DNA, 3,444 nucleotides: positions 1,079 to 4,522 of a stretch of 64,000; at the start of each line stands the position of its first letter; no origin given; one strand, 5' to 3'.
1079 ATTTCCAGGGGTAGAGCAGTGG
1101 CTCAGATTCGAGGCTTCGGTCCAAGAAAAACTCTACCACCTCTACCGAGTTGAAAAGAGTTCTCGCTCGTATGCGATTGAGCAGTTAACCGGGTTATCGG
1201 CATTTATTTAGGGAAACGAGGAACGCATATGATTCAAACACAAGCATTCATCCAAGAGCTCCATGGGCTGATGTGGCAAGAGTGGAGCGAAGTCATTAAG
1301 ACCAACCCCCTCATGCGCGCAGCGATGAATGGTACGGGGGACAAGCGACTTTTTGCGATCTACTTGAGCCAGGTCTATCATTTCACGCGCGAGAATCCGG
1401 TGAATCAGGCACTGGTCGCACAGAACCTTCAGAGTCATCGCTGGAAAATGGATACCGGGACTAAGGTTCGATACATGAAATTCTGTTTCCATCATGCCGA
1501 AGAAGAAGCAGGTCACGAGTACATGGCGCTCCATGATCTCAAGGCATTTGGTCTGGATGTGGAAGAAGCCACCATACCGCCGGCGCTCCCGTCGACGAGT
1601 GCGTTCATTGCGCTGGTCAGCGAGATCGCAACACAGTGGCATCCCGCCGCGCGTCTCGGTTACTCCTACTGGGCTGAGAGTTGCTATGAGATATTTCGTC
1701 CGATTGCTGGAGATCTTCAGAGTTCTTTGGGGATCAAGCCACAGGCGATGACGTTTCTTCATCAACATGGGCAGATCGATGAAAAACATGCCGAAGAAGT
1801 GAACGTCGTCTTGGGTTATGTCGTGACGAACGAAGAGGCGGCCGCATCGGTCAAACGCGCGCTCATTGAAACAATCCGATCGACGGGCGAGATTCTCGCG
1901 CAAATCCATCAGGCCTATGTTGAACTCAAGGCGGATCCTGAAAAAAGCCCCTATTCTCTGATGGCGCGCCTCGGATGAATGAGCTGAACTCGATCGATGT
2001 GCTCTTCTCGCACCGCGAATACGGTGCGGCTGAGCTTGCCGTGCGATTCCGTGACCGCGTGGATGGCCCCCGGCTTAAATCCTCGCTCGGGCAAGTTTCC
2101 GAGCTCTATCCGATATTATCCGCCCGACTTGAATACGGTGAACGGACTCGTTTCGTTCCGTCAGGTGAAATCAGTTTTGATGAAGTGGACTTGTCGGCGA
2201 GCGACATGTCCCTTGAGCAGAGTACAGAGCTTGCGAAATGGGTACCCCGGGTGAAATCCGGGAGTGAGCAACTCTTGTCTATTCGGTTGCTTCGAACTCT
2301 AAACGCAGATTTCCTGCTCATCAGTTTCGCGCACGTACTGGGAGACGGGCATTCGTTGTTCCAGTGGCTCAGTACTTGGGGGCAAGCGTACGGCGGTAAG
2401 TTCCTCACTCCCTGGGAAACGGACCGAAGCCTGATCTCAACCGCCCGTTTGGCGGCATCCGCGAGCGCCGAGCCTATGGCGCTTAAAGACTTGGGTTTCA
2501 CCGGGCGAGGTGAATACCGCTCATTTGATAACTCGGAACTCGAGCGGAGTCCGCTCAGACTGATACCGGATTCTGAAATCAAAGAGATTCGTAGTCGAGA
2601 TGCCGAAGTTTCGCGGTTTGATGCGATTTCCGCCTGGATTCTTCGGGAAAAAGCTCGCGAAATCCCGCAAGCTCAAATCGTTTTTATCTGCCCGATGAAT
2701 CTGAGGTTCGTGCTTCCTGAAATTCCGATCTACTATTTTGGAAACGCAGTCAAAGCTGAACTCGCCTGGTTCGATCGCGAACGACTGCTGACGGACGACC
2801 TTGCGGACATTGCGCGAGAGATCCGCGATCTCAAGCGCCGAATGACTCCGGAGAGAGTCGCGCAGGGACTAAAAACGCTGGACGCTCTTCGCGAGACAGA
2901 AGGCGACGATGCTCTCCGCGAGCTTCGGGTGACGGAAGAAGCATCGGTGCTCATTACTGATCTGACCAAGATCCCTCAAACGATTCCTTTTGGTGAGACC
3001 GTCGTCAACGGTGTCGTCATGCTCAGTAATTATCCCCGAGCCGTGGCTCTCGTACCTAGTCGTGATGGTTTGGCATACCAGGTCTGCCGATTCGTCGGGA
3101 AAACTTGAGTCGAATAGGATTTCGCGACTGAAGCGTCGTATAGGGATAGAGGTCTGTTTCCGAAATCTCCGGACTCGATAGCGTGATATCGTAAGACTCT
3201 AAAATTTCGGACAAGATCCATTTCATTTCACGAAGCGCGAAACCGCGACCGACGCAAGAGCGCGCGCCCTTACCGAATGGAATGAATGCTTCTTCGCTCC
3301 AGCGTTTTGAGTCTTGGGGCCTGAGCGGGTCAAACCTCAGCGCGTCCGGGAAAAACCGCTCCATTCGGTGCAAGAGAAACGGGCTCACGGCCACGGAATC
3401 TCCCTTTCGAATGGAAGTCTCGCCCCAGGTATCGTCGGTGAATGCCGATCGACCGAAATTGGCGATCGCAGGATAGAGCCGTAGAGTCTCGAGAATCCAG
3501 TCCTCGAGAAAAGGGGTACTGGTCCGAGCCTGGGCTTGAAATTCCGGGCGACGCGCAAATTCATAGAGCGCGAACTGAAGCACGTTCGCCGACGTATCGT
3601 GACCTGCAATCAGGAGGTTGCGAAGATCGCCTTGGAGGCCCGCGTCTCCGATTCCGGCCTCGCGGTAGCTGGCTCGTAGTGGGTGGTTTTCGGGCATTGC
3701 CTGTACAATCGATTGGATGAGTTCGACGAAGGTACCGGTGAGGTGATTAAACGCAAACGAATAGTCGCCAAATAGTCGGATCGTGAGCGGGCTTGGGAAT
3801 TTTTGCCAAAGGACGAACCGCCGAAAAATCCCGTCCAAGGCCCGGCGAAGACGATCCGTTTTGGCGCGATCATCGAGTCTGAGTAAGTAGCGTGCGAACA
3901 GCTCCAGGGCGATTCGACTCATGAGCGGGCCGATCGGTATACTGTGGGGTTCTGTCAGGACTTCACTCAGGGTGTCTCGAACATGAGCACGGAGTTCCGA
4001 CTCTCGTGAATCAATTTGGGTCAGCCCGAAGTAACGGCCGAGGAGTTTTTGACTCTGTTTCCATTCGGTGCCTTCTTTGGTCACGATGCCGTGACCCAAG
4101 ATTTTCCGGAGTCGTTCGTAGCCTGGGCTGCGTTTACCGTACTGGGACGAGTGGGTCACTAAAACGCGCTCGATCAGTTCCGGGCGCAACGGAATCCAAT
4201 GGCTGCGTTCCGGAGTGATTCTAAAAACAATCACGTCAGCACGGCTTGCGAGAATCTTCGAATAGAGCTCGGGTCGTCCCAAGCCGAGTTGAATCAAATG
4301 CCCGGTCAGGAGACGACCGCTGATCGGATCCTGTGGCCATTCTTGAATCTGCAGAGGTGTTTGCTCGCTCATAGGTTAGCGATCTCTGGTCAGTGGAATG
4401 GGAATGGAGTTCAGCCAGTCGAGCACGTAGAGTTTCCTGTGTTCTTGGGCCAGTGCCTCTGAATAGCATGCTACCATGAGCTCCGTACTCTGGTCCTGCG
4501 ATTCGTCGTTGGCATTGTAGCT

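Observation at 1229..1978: Heme-oxygenase-like diiron oxidase candidate with intact metal-ligand helices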

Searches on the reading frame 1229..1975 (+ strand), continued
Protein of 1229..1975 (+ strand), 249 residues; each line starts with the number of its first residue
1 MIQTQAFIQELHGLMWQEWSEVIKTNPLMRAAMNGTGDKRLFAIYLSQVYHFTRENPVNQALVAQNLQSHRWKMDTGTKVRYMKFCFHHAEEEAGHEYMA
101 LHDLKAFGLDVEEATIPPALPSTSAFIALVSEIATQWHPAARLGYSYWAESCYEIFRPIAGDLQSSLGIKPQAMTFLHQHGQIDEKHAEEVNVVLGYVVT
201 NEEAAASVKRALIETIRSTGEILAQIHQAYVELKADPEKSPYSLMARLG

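Call 37: search_solved_structures(query=A2, max_evalue=10)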
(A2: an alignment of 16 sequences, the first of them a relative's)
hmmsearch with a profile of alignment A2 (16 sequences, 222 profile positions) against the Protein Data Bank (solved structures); distinct sequences matched with E-value up to 10: 28.
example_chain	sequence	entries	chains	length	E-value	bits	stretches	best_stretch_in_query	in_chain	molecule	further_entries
3p2f_A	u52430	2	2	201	0.00016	24.4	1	40-184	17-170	AHL synthase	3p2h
8osp_A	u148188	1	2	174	0.0002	24.1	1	45-182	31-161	N-acetyltransferase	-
1tiq_A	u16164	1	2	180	0.011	18.5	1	55-181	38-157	Protease synthase and sporulation negative regulatory protein PAI 1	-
1q2y_A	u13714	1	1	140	0.025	17.3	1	116-179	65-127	similar to hypothetical proteins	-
3efa_A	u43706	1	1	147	0.048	16.3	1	109-151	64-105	Putative Acetyltransferase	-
3cxp_A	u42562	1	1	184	0.065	15.9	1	122-176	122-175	Glucosamine 6-phosphate N-acetyltransferase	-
5jph_A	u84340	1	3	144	0.098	15.3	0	67-94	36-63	Acetyltransferase SACOL1063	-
5jq4_A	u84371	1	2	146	0.1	15.3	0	67-94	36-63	Acetyltransferase SACOL1063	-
6gtq_A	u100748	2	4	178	0.13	14.9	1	78-174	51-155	N-acetyltransferase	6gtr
6g96_B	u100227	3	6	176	0.13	14.9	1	118-181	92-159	Acetyltransferase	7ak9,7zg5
3pp9_A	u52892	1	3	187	0.16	14.7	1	109-156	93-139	Putative streptothricin acetyltransferase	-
6gtp_A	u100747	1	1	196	0.17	14.6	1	78-174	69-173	N-acetyltransferase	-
6gts_A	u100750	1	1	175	0.18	14.5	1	78-174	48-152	Acetyltransferase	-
6ajn_A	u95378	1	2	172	0.18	14.5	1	78-174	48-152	N-acetyltransferase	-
2huz_A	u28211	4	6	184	0.21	14.2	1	122-176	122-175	Glucosamine 6-phosphate N-acetyltransferase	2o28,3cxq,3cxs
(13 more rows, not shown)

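Call 38: search_protein_families(library=pfam, alignment_id=A2, max_evalue=1)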
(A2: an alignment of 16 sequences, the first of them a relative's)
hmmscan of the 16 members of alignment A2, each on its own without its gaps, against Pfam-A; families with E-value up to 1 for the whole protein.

A. member 1, L003:6562-7245:+ (228 aa): 3 families
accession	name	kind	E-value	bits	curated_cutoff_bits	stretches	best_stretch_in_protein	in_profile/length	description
PF00583.31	Acetyltransf_1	-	4.5e-05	24.1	20.7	1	61-162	10-98/116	Acetyltransferase (GNAT) family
PF21926.2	FeeM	-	0.00023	21.4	27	1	51-179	5-139/158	N-acyl amino acid synthase FeeM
PF13508.13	Acetyltransf_7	-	0.07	13.9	27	1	86-160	8-63/84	Acetyltransferase (GNAT) domain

B. families by the number of members that match (of 16 scanned): 14 families
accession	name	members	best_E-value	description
PF21926.2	FeeM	9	2.4e-08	N-acyl amino acid synthase FeeM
PF00583.31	Acetyltransf_1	8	4.4e-07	Acetyltransferase (GNAT) family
PF13508.13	Acetyltransf_7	6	0.005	Acetyltransferase (GNAT) domain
PF13444.12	Acetyltransf_5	4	0.00055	Acetyltransferase (GNAT) domain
PF13673.13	Acetyltransf_10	3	0.018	Acetyltransferase (GNAT) domain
PF00765.23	Autoind_synth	2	0.00017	Autoinducer synthase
PF17013.11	Acetyltransf_15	1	0.013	Putative acetyl-transferase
PF18262.7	PhetRS_B1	1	0.019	Phe-tRNA synthetase beta subunit B1 domain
PF15597.11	Imm59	1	0.027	Immunity protein 59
PF25356.1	PH_trem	1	0.16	Trematode PH-like domain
PF12544.13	LAM_C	1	0.16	Lysine-2,3-aminomutase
PF15150.11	PMAIP1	1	0.19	Phorbol-12-myristate-13-acetate-induced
PF23613.1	ELP3_N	1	0.23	ELP3 N-terminal domain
PF10482.14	CtIP_N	1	0.23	Tumour-suppressor protein CtIP N-terminal domain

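Call 40: list_cluster_members(proteins=[window:1229-1975:+, window:1975-3105:+, window:3059-4372:-, window:4379-5896:-, P0081])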
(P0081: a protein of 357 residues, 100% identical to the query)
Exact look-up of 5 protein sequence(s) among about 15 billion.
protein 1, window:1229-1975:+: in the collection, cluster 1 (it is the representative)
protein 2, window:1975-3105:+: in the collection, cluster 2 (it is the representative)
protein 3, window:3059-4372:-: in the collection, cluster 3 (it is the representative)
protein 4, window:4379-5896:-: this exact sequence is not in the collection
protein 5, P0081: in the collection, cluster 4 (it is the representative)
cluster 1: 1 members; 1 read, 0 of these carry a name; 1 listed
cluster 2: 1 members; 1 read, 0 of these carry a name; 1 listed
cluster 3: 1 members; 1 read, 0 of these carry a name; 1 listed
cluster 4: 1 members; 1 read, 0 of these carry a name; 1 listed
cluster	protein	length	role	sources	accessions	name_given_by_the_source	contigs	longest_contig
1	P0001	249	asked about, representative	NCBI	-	-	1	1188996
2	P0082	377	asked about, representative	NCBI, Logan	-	-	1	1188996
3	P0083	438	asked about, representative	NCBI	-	-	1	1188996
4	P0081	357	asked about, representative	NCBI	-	-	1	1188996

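Call 41: find_encoding_contigs(protein=P0030, flank=8000, max_places=2)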
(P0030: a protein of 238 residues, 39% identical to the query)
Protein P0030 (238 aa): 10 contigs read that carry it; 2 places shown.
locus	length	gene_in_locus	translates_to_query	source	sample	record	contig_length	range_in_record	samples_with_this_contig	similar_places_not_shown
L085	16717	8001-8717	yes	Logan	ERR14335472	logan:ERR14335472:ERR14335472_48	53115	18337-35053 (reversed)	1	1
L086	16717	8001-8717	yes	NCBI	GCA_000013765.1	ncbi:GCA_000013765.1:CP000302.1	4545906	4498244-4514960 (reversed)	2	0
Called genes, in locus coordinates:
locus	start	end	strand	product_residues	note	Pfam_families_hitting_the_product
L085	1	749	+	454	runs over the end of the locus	PF00483:NTP_transferase, PF01128:IspD (weak), PF12804:NTP_transf_3, PF25084:LbH_EIF2B (faint), PF00132:Hexapep (weak), PF14602:Hexapep_2 (faint), PF25087:GMPPB_C (weak), PF00132:Hexapep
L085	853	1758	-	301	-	PF00126:HTH_1, PF03466:LysR_substrate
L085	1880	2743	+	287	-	PF02678:Pirin, PF05726:Pirin_C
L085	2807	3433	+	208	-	PF00857:Isochorismatase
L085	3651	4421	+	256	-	PF08220:HTH_DeoR, PF08279:HTH_11 (weak), PF00455:DeoRC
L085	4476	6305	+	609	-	PF13522:GATase_6, PF13537:GATase_7, PF01380:SIS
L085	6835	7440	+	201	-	PF04299:FMN_bind_2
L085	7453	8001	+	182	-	-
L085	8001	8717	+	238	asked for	PF03070:TENA_THI-4, PF14518:Haem_oxygenas_2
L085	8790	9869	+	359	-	PF11899:DUF3419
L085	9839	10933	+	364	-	-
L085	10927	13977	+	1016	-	PF00873:ACR_tran, PF03176:MMPL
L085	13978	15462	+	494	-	PF00501:AMP-binding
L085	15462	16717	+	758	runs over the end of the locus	PF01804:Penicil_amidase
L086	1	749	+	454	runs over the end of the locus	PF00483:NTP_transferase, PF01128:IspD (weak), PF12804:NTP_transf_3, PF25084:LbH_EIF2B (faint), PF00132:Hexapep (weak), PF14602:Hexapep_2 (faint), PF25087:GMPPB_C (weak), PF00132:Hexapep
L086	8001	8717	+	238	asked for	PF03070:TENA_THI-4, PF14518:Haem_oxygenas_2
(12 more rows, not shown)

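Call 54: find_related_loci(query=window:1229-1975:+, collection=metagenome_contigs, flank=8000)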
Query window:1229-1975:+ (249 aa) in metagenome_contigs; peptide patterns used: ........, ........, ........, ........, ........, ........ (x = any residue, [..] = any of these).
47 stretches matched a pattern, but none encodes a relative of the query by tblastn (E <= 1e-3).

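Call 56: find_related_loci(query=A3, collection=metagenome_contigs, flank=8000)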
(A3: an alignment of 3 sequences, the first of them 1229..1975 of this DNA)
Query A3 (249 aa) in metagenome_contigs; peptide patterns used: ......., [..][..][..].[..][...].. (x = any residue, [..] = any of these).
115 stretches matched a pattern, but none encodes a relative of the query by tblastn (E <= 1e-3).

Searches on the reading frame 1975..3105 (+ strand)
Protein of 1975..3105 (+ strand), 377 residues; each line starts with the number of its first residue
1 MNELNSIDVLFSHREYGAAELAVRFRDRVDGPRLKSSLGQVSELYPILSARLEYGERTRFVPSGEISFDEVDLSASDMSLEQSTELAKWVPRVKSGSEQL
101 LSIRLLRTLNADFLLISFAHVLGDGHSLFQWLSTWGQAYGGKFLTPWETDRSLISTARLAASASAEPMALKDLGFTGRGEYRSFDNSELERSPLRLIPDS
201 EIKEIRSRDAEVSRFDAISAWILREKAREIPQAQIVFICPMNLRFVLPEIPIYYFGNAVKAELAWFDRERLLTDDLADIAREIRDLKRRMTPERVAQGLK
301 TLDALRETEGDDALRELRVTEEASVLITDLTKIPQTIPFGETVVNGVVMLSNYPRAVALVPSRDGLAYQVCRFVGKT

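Call 4: search_protein_families(library=pfam, proteins=[window:1975-3105:+], max_evalue=1)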
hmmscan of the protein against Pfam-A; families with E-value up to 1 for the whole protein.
window:1975-3105:+ (377 aa): 2 families
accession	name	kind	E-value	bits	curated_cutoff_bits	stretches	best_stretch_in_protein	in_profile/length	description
PF02458.20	Transferase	-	3.6e-09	36.2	22.7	1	114-363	148-407/434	Transferase family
PF00668.25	Condensation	-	0.02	14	30.6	1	21-128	31-147/456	Condensation domain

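Call 5: search_protein_families(library=ncbifam, proteins=[window:1975-3105:+], max_evalue=1)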
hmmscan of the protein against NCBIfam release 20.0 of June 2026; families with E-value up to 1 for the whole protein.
window:1975-3105:+ (377 aa): 1 family
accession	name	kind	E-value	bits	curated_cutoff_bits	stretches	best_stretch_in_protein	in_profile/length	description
NF007185.0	PRK09614.1-4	equivalog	0.17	11.1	525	1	262-326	27-90/320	ribonucleotide-diphosphate reductase subunit beta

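Call 51: search_solved_structures(query=window:1975-3105:+, max_evalue=10)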
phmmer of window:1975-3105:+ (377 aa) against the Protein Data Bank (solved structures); distinct sequences matched with E-value up to 10: 6.
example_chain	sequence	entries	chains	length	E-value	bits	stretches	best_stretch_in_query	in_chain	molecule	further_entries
8h8i_A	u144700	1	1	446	0.079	15.4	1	98-287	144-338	AmAT7-3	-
6lpv_A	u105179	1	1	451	0.17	14.3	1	113-308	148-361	Spermidine hydroxycinnamoyl transferase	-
8hbt_A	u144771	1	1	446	0.2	14.1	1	98-287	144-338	AmAT7-3-A310G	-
9kqg_C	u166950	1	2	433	0.33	13.4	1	114-242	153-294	CsCER2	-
7cys_A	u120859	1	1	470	0.53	12.7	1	76-147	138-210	Agmatine coumaroyltransferase-1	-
2xhg_A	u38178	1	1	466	2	10.8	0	99-150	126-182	TYROCIDINE SYNTHETASE A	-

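Call 57: find_homologous_proteins(query=window:1975-3105:+)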
Query window:1975-3105:+ (377 aa): 1 proteins with E <= 0.001 among 8000 candidates.
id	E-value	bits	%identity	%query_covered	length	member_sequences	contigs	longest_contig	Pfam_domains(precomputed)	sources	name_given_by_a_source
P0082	1.6e-244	829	100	100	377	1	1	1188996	PF02458.21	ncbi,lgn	-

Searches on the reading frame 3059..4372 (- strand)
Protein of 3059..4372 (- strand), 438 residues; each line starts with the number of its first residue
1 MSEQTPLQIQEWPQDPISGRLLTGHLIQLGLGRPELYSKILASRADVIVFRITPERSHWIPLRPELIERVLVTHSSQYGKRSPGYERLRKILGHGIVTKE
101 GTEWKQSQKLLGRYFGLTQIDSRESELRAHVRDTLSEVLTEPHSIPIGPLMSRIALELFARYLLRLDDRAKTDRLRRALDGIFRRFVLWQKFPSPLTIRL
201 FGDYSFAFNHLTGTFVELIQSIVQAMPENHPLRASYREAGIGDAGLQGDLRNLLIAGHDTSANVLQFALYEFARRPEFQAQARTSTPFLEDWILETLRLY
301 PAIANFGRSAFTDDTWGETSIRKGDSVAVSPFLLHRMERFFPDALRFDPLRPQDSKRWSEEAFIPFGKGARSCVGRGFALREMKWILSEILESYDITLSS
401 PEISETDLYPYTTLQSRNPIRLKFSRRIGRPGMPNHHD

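Call 4: search_protein_families(library=pfam, proteins=[window:3059-4372:-], max_evalue=1)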
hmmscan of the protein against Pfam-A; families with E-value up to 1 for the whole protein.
window:3059-4372:- (438 aa): 1 family
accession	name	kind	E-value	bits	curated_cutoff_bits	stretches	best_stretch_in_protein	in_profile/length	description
PF00067.27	p450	-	4e-44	151.6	22.8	1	22-400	9-438/462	Cytochrome P450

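Call 5: search_protein_families(library=ncbifam, proteins=[window:3059-4372:-], max_evalue=1)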
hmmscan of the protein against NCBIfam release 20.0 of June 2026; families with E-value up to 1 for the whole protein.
window:3059-4372:- (438 aa): 10 families
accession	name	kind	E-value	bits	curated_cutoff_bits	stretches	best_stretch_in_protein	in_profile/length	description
NF045812.1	PentlenOxigase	equivalog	3.7e-29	101.9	800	1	23-429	13-442/444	pentalenene oxygenase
NF051859.1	AlbFlvMonOxTrpSyn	equivalog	1.9e-24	86.1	700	2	289-397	320-430/457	bifunctional albaflavenone monooxygenase/terpene synthase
NF050147.1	aminopyruv_ApyO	equivalog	8.5e-22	77.4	525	1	278-401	278-400/444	RiPP biosynthesis cytochrome P450 ApyO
TIGR04538.1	P450_cycloAA_1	subfamily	1.5e-11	43.8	500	1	238-423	207-391/395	cytochrome P450, cyclodipeptide synthase-associated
NF045816.1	PentlenlactSyn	equivalog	3.5e-08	32.6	700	1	254-390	228-362/396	pentalenolactone synthase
NF041802.1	P450_SolI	exception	2.6e-07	29.5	850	1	247-395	254-396/424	solanimycin biosynthesis cytochrome P450 SolI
NF041177.1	Cyp119_Thmprot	equivalog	1.2e-05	24.3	680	1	230-394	185-340/368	cytochrome P450 Cyp119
TIGR04458.1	CYP450_TxtE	equivalog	0.00016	20.5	500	1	263-394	250-375/403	4-nitrotryptophan synthase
TIGR04515.1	P450_rel_GT_act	subfamily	0.0017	17.8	343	1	252-356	223-327/386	P450-derived glycosyltransferase activator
NF053744.1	FAProxCypCBc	equivalog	0.014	14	600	1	266-395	252-385/416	CYP152 family fatty-acid peroxygenase CypC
